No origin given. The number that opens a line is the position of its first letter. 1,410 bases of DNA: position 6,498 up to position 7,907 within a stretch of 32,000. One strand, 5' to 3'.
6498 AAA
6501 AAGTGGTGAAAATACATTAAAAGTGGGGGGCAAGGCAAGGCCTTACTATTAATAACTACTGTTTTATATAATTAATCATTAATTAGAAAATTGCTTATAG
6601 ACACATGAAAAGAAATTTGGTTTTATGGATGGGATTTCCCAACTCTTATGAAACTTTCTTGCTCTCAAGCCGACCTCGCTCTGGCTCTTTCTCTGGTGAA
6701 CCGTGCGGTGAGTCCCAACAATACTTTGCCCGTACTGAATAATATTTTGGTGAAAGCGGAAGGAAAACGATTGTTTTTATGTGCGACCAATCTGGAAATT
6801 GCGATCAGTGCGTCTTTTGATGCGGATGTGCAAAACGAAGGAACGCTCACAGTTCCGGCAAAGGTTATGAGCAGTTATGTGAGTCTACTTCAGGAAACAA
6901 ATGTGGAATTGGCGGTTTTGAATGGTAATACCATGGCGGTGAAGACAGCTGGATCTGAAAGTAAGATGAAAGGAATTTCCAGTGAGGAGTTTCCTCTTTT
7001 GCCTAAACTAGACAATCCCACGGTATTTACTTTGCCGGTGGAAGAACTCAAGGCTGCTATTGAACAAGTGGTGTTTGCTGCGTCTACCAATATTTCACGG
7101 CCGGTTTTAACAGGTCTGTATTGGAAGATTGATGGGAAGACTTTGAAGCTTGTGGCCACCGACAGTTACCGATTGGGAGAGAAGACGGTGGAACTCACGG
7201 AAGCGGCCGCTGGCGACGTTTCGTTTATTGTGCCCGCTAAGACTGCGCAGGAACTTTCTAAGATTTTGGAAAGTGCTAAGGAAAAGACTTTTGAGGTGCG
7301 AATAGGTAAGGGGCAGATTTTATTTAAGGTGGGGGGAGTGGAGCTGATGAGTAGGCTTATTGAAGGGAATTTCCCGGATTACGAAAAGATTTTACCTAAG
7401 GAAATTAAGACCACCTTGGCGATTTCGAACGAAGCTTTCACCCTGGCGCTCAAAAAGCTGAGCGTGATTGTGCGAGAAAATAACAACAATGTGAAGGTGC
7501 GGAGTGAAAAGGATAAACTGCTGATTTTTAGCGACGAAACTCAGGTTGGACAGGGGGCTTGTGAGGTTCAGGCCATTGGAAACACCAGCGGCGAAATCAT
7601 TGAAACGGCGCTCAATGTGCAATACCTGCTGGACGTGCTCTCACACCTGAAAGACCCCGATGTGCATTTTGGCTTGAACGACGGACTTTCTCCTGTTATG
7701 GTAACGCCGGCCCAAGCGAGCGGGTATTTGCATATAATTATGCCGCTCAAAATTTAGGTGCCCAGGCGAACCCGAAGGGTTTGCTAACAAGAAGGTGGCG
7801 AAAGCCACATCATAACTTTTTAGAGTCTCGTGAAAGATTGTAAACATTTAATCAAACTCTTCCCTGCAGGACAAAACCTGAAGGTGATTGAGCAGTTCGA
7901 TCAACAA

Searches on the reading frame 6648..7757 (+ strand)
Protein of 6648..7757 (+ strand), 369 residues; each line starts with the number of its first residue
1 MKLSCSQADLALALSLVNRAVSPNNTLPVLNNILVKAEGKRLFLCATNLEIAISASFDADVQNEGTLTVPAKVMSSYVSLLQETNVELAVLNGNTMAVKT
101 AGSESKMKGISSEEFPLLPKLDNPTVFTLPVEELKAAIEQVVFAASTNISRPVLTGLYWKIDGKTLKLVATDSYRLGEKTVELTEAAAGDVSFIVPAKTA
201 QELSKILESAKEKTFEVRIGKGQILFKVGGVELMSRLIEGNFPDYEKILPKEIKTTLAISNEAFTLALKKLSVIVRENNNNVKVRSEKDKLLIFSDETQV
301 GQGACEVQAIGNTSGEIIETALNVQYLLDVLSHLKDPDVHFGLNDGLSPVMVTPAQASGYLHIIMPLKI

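Call 5: search_protein_families(library=pfam, proteins=[window:6648-7757:+])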
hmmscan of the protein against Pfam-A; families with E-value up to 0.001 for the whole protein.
window:6648-7757:+ (369 aa): 3 families
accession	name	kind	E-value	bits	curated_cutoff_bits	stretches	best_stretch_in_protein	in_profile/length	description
PF02767.21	DNA_pol3_beta_2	-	1.9e-40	138.2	27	2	129-244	2-116/116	DNA polymerase III beta subunit, central domain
PF00712.24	DNA_pol3_beta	-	2.4e-27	95.9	24.4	2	1-119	1-120/120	DNA polymerase III beta subunit, N-terminal domain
PF02768.20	DNA_pol3_beta_3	-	7.2e-21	74.7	27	1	247-367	2-120/121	DNA polymerase III beta subunit, C-terminal domain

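Call 6: find_encoding_contigs(protein=window:6648-7757:+, flank=10000, max_places=10)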
Protein window:6648-7757:+ (369 aa): 6 contigs read that carry it; 2 places shown.
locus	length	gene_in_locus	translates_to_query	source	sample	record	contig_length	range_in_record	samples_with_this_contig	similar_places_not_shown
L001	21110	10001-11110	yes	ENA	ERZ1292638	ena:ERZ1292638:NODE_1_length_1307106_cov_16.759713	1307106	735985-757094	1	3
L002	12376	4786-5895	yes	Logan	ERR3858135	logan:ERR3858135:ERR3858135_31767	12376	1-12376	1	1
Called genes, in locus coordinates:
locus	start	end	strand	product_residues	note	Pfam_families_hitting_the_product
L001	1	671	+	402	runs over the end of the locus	PF00091:Tubulin, PF12327:FtsZ_C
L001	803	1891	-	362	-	-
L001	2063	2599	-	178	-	-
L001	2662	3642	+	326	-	PF02388:FemAB, PF13480:Acetyltransf_6, PF02388:FemAB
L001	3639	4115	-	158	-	-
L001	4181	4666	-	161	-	PF01327:Pep_deformylase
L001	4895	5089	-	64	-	-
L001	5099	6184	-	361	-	PF03462:PCRF, PF00472:RF-1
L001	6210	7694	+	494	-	PF01943:Polysacc_synt, PF13440:Polysacc_synt_3, PF01554:MatE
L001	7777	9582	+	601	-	PF00753:Lactamase_B, PF23023:Anti-Pycsar_Apyc1 (faint), PF12706:Lactamase_B_2, PF22505:RNase_J_b_CASP, PF07521:RMMBL (weak), PF17770:RNase_J_C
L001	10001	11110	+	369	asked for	PF00712:DNA_pol3_beta, PF02767:DNA_pol3_beta_2, PF02768:DNA_pol3_beta_3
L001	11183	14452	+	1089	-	PF17757:UvrB_inter, PF02559:CarD_TRCF_RID, PF00270:DEAD, PF04851:ResIII, PF00271:Helicase_C, PF03461:TRCF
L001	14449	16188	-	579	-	-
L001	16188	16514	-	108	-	-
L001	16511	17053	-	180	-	-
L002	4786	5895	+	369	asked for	PF00712:DNA_pol3_beta, PF02767:DNA_pol3_beta_2, PF02768:DNA_pol3_beta_3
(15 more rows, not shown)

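Call 9: find_homologous_proteins(query=window:6648-7757:+, max_evalue=1e-20)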
Query window:6648-7757:+ (369 aa): 7935 proteins with E <= 1e-20 among 8000 candidates; the best 120 are listed.
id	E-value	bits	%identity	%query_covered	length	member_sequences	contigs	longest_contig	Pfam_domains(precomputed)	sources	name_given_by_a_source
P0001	2.7e-213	726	92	100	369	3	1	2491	PF00712.25,PF02768.21,PF02767.22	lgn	-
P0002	4.1e-213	725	93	100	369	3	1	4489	PF00712.25,PF02768.21,PF02767.22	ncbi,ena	-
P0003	2.3e-203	693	88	100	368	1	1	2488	PF00712.25,PF02768.21,PF02767.22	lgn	-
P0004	1.8e-200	683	87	100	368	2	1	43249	PF00712.25,PF02768.21,PF02767.22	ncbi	-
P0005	1.0e-199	681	88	100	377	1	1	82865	PF00712.25,PF02768.21,PF02767.22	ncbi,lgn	-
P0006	2.8e-199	680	88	100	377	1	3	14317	PF00712.25,PF02768.21,PF02767.22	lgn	-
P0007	6.2e-199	678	86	100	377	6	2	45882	PF00712.25,PF02768.21,PF02767.22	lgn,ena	-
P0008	3.4e-196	669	86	100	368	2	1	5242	PF00712.25,PF02768.21,PF02767.22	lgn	-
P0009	2.3e-186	637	81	100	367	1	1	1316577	PF00712.25,PF02768.21,PF02767.22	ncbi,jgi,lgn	ncbi:MAG: DNA polymerase III subunit beta [Candidatus Gracilibacteria bacterium]|jgi:DNA polymerase-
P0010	3.5e-178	610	76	100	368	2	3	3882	PF00712.25,PF02768.21,PF02767.22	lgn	-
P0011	1.1e-172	592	75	100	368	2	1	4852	PF00712.25,PF02768.21,PF02767.22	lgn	-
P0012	1.6e-171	588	88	87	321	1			PF00712.25,PF02768.21,PF02767.22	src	-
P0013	5.9e-168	577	72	100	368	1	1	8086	PF00712.25,PF02768.21,PF02767.22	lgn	-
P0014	1.4e-166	572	73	100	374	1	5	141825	PF00712.25,PF02768.21,PF02767.22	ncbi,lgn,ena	-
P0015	1.6e-164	565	72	100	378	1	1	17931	PF00712.25,PF02768.21,PF02767.22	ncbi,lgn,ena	-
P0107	2.1e-109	384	51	100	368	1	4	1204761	PF00712.25,PF02768.21,PF02767.22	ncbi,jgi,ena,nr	ncbi:DNA polymerase III subunit beta [Candidatus Peregrinibacteria bacterium]|jgi:DNA polymerase III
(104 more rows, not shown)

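Call 12: find_related_loci(query=A1, collection=genome_contigs, flank=10000)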
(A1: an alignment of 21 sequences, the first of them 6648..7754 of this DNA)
Query A1 (369 aa) in genome_contigs; peptide patterns used: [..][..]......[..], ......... (x = any residue, [..] = any of these).
198 stretches matched a pattern; 180 encode a relative of the query (tblastn E <= 1e-3); the best 80 are kept; 80 distinct loci.
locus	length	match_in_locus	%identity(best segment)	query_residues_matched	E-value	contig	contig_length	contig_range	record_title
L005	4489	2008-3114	93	1-369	0e+0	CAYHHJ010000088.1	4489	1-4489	MAG TPA_asm: uncultured Candidatus Peribacteria bacterium isolate ERP119702_co1_18 genome assembly, contig: NODE_30549_l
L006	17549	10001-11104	88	1-369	0e+0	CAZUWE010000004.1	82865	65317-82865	MAG TPA_asm: uncultured Candidatus Peribacteria bacterium isolate SRP342105_co1_252 genome assembly, contig: NODE_358_le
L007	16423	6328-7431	86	1-369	0e+0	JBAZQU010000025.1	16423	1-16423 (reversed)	MAG: Candidatus Gracilibacteria bacterium isolate SO_2017_SWC_60 scaffold_3022_c1_LP-4_2017, whole genome shotgun sequen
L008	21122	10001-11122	73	1-369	0e+0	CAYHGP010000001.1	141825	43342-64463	MAG TPA_asm: uncultured Candidatus Peribacteria bacterium isolate ERP119702_co2_217 genome assembly, contig: NODE_26_len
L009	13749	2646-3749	72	1-369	2e-169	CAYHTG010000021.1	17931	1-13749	MAG TPA_asm: uncultured Candidatus Peribacteria bacterium isolate ERP119705_co15_114 genome assembly, contig: NODE_3126_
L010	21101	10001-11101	69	1-369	5e-168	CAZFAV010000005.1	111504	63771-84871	MAG TPA_asm: uncultured Candidatus Peribacteria bacterium isolate SRP342105_co1_342 genome assembly, contig: NODE_209_le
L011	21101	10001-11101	69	1-369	3e-167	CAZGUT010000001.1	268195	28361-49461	MAG TPA_asm: uncultured Candidatus Peribacteria bacterium isolate SRP077602_co2_44 genome assembly, contig: NODE_21_leng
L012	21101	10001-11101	69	1-369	2e-165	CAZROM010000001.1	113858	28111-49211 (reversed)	MAG TPA_asm: uncultured Candidatus Peribacteria bacterium isolate SRP278252_co1_824 genome assembly, contig: NODE_161_le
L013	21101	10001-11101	68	1-369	3e-164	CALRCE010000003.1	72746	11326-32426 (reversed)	MAG: Candidatus Peribacteria bacterium isolate Ike-50m-54 genome assembly, contig: Ike-50-c182, whole genome shotgun seq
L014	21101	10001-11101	67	1-369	7e-163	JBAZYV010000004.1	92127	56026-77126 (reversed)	MAG: Candidatus Gracilibacteria bacterium isolate SO_2017_GW1_90 NODE_1546_length_92127_cov_3.088728_OW334_2017, whole g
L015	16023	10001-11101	65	1-369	1e-162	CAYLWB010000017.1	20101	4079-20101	MAG TPA_asm: uncultured Candidatus Peribacteria bacterium isolate SRP300315_co1_78 genome assembly, contig: NODE_1263_le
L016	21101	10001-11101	66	1-369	1e-160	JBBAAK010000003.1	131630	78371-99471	MAG: Candidatus Gracilibacteria bacterium isolate SO_2017_GW3_40 scaffold_152_c1_OW296A_2017, whole genome shotgun seque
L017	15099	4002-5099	59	1-369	6e-141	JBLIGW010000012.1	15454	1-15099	MAG: Oceanicoccus sp. isolate 3300054697_34 Ga0535669_0003711, whole genome shotgun sequence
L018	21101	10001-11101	69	1-369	2e-170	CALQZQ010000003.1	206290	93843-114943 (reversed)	MAG: Candidatus Peribacteria bacterium isolate MaH-04nov19-42 genome assembly, contig: MaH-04nov19-C38, whole genome sho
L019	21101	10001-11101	59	1-369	6e-140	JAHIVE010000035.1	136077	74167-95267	MAG: Patescibacteria group bacterium isolate MM_PC_MetaG.mb.59 MM_PC_MetaG.mb.59_k141_1485236, whole genome shotgun sequ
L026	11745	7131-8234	70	1-369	9e-174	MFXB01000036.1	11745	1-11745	MAG: Candidatus Peregrinibacteria bacterium RIFCSPLOWO2_01_FULL_48_20 rifcsplowo2_01_scaffold_31249, whole genome shotgu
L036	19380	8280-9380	51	1-368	1e-120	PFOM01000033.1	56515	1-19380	MAG: Candidatus Peregrinibacteria bacterium CG_4_10_14_0_2_um_filter_38_24 CG_4_10_14_0.2_scaffold_112_c, whole genome s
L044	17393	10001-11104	51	1-369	9e-119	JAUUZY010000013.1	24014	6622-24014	MAG: Candidatus Peregrinibacteria bacterium isolate CSMAG_205 CSMAG_205_k127_5837371_length_24014_cov_13.0945, whole gen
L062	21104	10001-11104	49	1-369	2e-116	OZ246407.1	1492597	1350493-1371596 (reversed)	MAG: uncultured Candidatus Peribacteria bacterium isolate ERP124720_co1_61 genome assembly, chromosome: 1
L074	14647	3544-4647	51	1-369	9e-115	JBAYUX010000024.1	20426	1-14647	MAG: Candidatus Gracilibacteria bacterium isolate SO_2016_LW3_46 scaffold03746_LW162_2016, whole genome shotgun sequence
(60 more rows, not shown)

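Call 21: search_protein_families(library=pfam, proteins=[L074:1524-3080:-, L074:1114-1500:-, L062:8643-9605:-, L062:7729-8637:-, L062:5685-7112:-, L062:4105-5709:-])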
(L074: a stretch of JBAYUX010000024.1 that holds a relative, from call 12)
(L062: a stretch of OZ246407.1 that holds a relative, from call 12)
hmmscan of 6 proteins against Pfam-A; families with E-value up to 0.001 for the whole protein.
L074:1524-3080:- (518 aa): 2 families
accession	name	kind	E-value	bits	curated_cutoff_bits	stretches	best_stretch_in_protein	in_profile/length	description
PF01966.28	HD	-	2.7e-11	44.2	22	1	327-420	3-115/116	HD domain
PF12072.13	RNase_Y_N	-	3.7e-10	40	32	1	5-188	3-198/201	RNase Y N-terminal region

L074:1114-1500:- (128 aa): 2 families
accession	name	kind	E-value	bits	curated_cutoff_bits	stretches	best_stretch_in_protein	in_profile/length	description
PF12732.12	YtxH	-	2e-14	54.2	37.5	1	20-76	2-65/71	YtxH-like protein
PF10247.14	Romo1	-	0.0001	23.1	27.6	0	14-35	2-23/66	Reactive mitochondrial oxygen species modulator 1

L062:8643-9605:- (320 aa): 0 families

L062:7729-8637:- (302 aa): 1 family
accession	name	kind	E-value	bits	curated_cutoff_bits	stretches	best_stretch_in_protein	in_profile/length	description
PF01734.28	Patatin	-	6.5e-39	134.6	27.7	1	13-172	2-190/191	Patatin-like phospholipase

L062:5685-7112:- (475 aa): 2 families
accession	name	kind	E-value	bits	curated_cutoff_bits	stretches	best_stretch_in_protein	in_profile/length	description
PF00266.25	Aminotran_5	-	7.6e-73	246.1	21.5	2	169-446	86-370/371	Aminotransferase class-V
PF01212.27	Beta_elim_lyase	-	0.00017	21.5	27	1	80-262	38-173/288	Beta-eliminating lyase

L062:4105-5709:- (534 aa): 3 families
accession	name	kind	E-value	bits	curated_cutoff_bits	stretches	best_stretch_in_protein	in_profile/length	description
PF12072.13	RNase_Y_N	-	3.1e-13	50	32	1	24-210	2-199/201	RNase Y N-terminal region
PF01966.28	HD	-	7.5e-13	49.2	22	1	346-437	2-115/116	HD domain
PF00013.35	KH_1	-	0.00093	19.3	21.5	0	222-278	5-65/66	KH domain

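Call 54: search_protein_families(library=pfam, proteins=[L010:5077-7620:-, L006:14400-16193:-, L006:6541-7875:-, L012:15656-18901:-, L019:15682-19029:+, L014:4829-6478:-, L011:5670-7211:-, L010:14439-15947:+, L016:6222-7637:-, L007:2598-3812:-])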
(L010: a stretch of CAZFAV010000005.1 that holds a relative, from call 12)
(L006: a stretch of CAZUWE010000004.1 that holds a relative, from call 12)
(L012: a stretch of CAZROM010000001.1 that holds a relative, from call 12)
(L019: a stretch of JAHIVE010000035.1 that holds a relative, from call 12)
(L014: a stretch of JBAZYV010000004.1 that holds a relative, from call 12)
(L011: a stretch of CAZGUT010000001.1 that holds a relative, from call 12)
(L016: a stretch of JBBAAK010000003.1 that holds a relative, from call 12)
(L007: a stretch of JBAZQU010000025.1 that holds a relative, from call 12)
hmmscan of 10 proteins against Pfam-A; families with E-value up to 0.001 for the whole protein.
L010:5077-7620:- (847 aa): 2 families
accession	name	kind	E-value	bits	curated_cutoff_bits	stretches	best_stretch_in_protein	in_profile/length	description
PF08245.18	Mur_ligase_M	-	2.8e-19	70.3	24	1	534-653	1-135/200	Mur ligase middle domain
PF02875.26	Mur_ligase_C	-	2.4e-05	25.6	28.4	1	708-820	1-124/127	Mur ligase, glutamate ligase domain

L006:14400-16193:- (597 aa): 0 families

L006:6541-7875:- (444 aa): 0 families

L012:15656-18901:- (1081 aa): 0 families

L019:15682-19029:+ (1115 aa): 0 families

L014:4829-6478:- (549 aa): 2 families
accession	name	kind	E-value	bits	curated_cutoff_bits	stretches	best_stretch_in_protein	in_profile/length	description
PF08245.18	Mur_ligase_M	-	2.1e-26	93.6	24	1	161-339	1-199/200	Mur ligase middle domain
PF21799.2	MurD-like_N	-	4e-05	24.3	27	1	56-134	2-73/88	Mur ligase MurD-like, N-terminal domain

L011:5670-7211:- (513 aa): 0 families

L010:14439-15947:+ (502 aa): 0 families

L016:6222-7637:- (471 aa): 3 families
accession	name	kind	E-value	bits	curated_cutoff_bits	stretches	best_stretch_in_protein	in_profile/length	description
PF08245.18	Mur_ligase_M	-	4.2e-26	92.6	24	1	109-284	1-199/200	Mur ligase middle domain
PF21799.2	MurD-like_N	-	2.8e-10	40.8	27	1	9-91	2-86/88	Mur ligase MurD-like, N-terminal domain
PF02875.26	Mur_ligase_C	-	1.2e-08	36.3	28.4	1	307-432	1-127/127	Mur ligase, glutamate ligase domain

L007:2598-3812:- (404 aa): 1 family
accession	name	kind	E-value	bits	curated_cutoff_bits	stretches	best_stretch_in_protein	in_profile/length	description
PF02493.26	MORN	-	2.2e-05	24.5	22.5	0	308-329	1-22/23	MORN repeat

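Call 55: find_homologous_proteins(query=L010:5077-7620:-, max_evalue=1e-30)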
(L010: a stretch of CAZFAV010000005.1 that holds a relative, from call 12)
Query L010:5077-7620:- (847 aa): 1528 proteins with E <= 1e-30 among 8000 candidates; the best 120 are listed.
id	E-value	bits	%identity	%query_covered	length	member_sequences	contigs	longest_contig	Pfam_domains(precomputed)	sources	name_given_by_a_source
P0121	0.0e+0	1937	100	100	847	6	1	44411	PF02875.27,PF08245.19,PF26298.1,PF26299.1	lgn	-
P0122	0.0e+0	1421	73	99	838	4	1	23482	PF02875.27,PF08245.19,PF26298.1,PF26299.1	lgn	-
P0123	0.0e+0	1337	70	98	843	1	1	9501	PF02875.27,PF08245.19,PF26298.1,PF26299.1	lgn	-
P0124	0.0e+0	1311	69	99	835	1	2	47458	PF02875.27,PF08245.19,PF26298.1,PF26299.1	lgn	-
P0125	0.0e+0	1221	63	99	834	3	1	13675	PF02875.27,PF08245.19,PF26298.1,PF26299.1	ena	-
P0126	0.0e+0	1191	63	99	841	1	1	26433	PF02875.27,PF08245.19,PF26298.1,PF26299.1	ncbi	-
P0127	0.0e+0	1166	62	98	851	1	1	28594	PF02875.27,PF08245.19,PF26298.1,PF26299.1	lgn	-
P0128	0.0e+0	1157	61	98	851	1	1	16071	PF02875.27,PF08245.19,PF26298.1,PF26299.1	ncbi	-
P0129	0.0e+0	1152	62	99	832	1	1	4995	PF02875.27,PF08245.19,PF26298.1,PF26299.1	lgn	-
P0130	0.0e+0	1148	62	98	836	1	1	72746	PF02875.27,PF08245.19,PF26298.1,PF26299.1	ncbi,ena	-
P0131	0.0e+0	1112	59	99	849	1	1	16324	PF02875.27,PF08245.19,PF26298.1,PF26299.1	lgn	-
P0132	0.0e+0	1080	60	98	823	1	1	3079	PF02875.27,PF08245.19,PF26298.1,PF26299.1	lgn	-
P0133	0.0e+0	1064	60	98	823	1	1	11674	PF02875.27,PF08245.19,PF26298.1,PF26299.1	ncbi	-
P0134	0.0e+0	1033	57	98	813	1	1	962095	PF02875.27,PF08245.19,PF26298.1,PF26299.1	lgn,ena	-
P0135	5.2e-298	1009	56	98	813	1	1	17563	PF02875.27,PF08245.19,PF26298.1,PF26299.1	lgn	-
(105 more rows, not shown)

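Call 56: search_protein_families(library=pfam, proteins=[L008:989-2230:-, L008:4988-6058:-, L008:17467-18618:+, L008:18605-19768:-, L008:19774-20742:-, L007:12071-13042:+, L007:15296-16411:+, L006:1539-2612:-, L026:91-903:+, L026:4020-4742:-])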
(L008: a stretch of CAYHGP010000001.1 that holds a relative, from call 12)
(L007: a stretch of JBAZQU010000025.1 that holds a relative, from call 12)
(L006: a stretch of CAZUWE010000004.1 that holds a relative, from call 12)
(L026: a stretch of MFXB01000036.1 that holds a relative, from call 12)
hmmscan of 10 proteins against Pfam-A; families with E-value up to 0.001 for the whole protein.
L008:989-2230:- (413 aa): 0 families

L008:4988-6058:- (356 aa): 1 family
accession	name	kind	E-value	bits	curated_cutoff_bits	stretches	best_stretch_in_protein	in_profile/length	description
PF11617.13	Cu-binding_MopE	-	1.8e-08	34.9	27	1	95-123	1-29/30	Putative metal-binding motif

L008:17467-18618:+ (383 aa): 1 family
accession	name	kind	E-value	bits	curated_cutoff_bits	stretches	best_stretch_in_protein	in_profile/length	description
PF01264.26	Chorismate_synt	-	1.7e-117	392.3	27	1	2-360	1-327/327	Chorismate synthase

L008:18605-19768:- (387 aa): 3 families
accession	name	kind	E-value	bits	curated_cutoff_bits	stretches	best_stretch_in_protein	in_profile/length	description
PF00155.27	Aminotran_1_2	-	6.8e-68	229.9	19.7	1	30-379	3-360/361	Aminotransferase class I and II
PF01041.23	DegT_DnrJ_EryC1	-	2.7e-07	30.6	19.8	1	79-200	30-145/360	DegT/DnrJ/EryC1/StrS aminotransferase family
PF01053.26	Cys_Met_Meta_PP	-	0.00037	19.6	27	1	87-203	66-176/381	Cys/Met metabolism PLP-dependent enzyme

L008:19774-20742:- (322 aa): 3 families
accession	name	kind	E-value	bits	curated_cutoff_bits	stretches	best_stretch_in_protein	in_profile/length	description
PF01817.26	CM_2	-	2.2e-20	73.1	27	1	245-322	2-79/80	Chorismate mutase type II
PF02153.23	PDH_N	-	4.1e-17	62.5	26.5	1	41-147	40-151/154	Prephenate dehydrogenase, nucleotide-binding domain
PF03807.23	F420_oxidored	-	2.9e-05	25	21.6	1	3-79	2-91/94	NADP oxidoreductase coenzyme F420-dependent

L007:12071-13042:+ (323 aa): 0 families

L007:15296-16411:+ (371 aa): 1 family
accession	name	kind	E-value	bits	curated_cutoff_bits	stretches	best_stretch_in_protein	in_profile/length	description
PF01264.26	Chorismate_synt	-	6.4e-118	393.6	27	1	2-348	1-327/327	Chorismate synthase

L006:1539-2612:- (357 aa): 1 family
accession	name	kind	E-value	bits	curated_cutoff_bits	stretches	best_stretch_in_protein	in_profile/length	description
PF07787.17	TMEM43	-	8.6e-08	32.3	23.3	1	245-323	172-247/250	Transmembrane protein 43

L026:91-903:+ (270 aa): 0 families

L026:4020-4742:- (240 aa): 0 families

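Call 57: find_homologous_proteins(query=L007:15296-16411:+, max_evalue=1e-40)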
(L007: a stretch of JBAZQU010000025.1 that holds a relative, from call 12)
Query L007:15296-16411:+ (371 aa): 8000 proteins with E <= 1e-40 among 8000 candidates; the best 120 are listed.
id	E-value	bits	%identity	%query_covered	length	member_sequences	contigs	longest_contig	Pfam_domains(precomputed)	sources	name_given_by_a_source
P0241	9.2e-242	819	100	100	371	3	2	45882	PF01264.27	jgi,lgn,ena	-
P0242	5.2e-196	669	82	100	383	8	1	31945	PF01264.27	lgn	-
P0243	2.4e-193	660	81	100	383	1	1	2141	PF01264.27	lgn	-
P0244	9.0e-193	658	80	100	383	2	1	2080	PF01264.27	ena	-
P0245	5.3e-192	656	80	100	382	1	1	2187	PF01264.27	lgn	-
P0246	3.2e-189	646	80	100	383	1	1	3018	PF01264.27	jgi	-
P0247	2.5e-187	640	79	100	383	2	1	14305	PF01264.27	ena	-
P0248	1.4e-185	634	80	100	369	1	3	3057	PF01264.27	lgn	-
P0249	1.6e-178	611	74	99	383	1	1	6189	PF01264.27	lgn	-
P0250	1.2e-166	572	74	100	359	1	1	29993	PF01264.27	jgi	jgi:chorismate synthase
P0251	2.0e-164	565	73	100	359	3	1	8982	PF01264.27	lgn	-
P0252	6.6e-163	560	67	100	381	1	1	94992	PF01264.27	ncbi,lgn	-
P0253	1.5e-158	545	66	100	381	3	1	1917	PF01264.27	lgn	-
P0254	3.6e-157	541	65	100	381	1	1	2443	PF01264.27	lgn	-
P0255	5.2e-156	537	66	100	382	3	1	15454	PF01264.27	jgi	jgi:chorismate synthase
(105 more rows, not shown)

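Call 65: search_protein_families(library=pfam, proteins=[L044:2252-3523:+, L044:3533-4441:+, L044:4447-5304:+, L044:5309-6037:+, L044:6040-7854:-, L044:7844-8107:-, L044:8118-9659:-, L036:3500-4321:-])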
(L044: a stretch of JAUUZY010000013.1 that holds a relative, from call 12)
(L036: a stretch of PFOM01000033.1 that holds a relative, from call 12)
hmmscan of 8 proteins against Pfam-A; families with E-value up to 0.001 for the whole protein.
L044:2252-3523:+ (423 aa): 2 families
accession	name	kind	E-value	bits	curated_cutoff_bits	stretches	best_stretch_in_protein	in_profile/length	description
PF08245.18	Mur_ligase_M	-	1.6e-29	103.7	24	1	31-242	1-199/200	Mur ligase middle domain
PF02875.26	Mur_ligase_C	-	4.6e-23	82.9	28.4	1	265-388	1-126/127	Mur ligase, glutamate ligase domain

L044:3533-4441:+ (302 aa): 2 families
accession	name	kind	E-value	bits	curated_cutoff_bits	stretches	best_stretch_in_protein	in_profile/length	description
PF13177.12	DNA_pol3_delta2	-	1.5e-42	145.8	27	1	10-160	2-157/161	DNA polymerase III, delta subunit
PF00004.35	AAA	-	1.4e-07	32.4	21.2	1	31-157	2-125/131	ATPase family associated with various cellular activities (AAA)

L044:4447-5304:+ (285 aa): 1 family
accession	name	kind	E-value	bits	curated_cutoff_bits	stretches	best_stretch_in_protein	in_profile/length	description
PF04468.17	PSP1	-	4.2e-25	88.3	27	1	65-149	2-86/86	PSP1 C-terminal conserved region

L044:5309-6037:+ (242 aa): 18 families
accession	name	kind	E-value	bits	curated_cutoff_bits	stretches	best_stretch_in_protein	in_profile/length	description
PF07719.23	TPR_2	-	6.2e-27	91.9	27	2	129-158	4-33/34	Tetratricopeptide repeat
PF13181.12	TPR_8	-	8.2e-25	85.3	25.7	1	129-158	4-33/34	Tetratricopeptide repeat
PF00515.34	TPR_1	-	9.6e-22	76.3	27.8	1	129-158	4-33/34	Tetratricopeptide repeat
PF13428.12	TPR_14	-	7.7e-18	63.6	23.5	0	132-161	7-36/44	Tetratricopeptide repeat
PF14559.12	TPR_19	-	1.5e-16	60.9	25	1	182-235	13-66/68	Tetratricopeptide repeat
PF13414.12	TPR_11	-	1.6e-16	60.2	26.8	1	133-161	1-29/42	TPR repeat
PF13174.12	TPR_6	-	6e-15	55.2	26.3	0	131-157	5-31/33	Tetratricopeptide repeat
PF23914.1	TPR_CcmH_CycH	-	9.2e-15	55.3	42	2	157-234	47-127/158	Cytochrome c-type biogenesis protein H TPR domain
PF13424.12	TPR_12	-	8.5e-13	48.7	30.1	2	128-191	5-76/77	Tetratricopeptide repeat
PF13432.12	TPR_16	-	6.1e-12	46.2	32.7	1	98-160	2-65/65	Tetratricopeptide repeat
PF13431.12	TPR_17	-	2.1e-11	43.6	24.4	0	183-212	2-31/34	Tetratricopeptide repeat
PF13374.12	TPR_10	-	8.6e-09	35.6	27.5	1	129-155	5-31/42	Tetratricopeptide repeat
PF13176.12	TPR_7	-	3.3e-08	33.4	27.9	0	197-229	2-34/36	Tetratricopeptide repeat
PF12895.13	ANAPC3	-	3.6e-08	34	27.2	1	138-219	1-81/82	Anaphase-promoting complex, cyclosome, subunit 3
PF24575.1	TPR_Slam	-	1.2e-05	26.1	35.2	0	100-147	54-102/104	Surface lipoprotein assembly modifier, N-terminal TPR repeats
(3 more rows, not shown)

L044:6040-7854:- (604 aa): 2 families
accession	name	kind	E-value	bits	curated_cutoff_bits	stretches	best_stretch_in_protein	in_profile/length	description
PF04294.18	VanW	-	1.7e-40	138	27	1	380-506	1-123/130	VanW like protein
PF12229.13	PG_binding_4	-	1.7e-11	44.7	22.1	1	93-205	2-116/117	Putative peptidoglycan binding domain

L044:7844-8107:- (87 aa): 1 family
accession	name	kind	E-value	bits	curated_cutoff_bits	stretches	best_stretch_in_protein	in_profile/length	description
PF12732.12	YtxH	-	1.4e-11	45.1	37.5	1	19-65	2-48/71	YtxH-like protein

L044:8118-9659:- (513 aa): 4 families
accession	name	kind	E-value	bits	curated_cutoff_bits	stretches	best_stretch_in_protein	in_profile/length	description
PF01966.28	HD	-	5.9e-16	59.2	22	1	329-421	3-115/116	HD domain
PF12072.13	RNase_Y_N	-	8.9e-09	35.5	32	1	34-192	29-198/201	RNase Y N-terminal region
PF00013.35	KH_1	-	5.3e-06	26.5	21.5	1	204-246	4-51/66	KH domain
PF08668.18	HDOD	-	0.00066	19.7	22.9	0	325-365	93-134/196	HDOD domain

L036:3500-4321:- (273 aa): 3 families
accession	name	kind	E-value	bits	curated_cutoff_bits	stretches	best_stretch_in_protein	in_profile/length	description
PF00805.28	Pentapeptide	-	7.4e-18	64.2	20.2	2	137-175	2-40/40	Pentapeptide repeats (8 copies)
PF13599.13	Pentapeptide_4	-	1.5e-08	35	38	1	127-202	7-77/78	Pentapeptide repeat region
PF13576.12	Pentapeptide_3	-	2e-05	25.1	27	1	134-176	2-47/48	Pentapeptide repeats (9 copies)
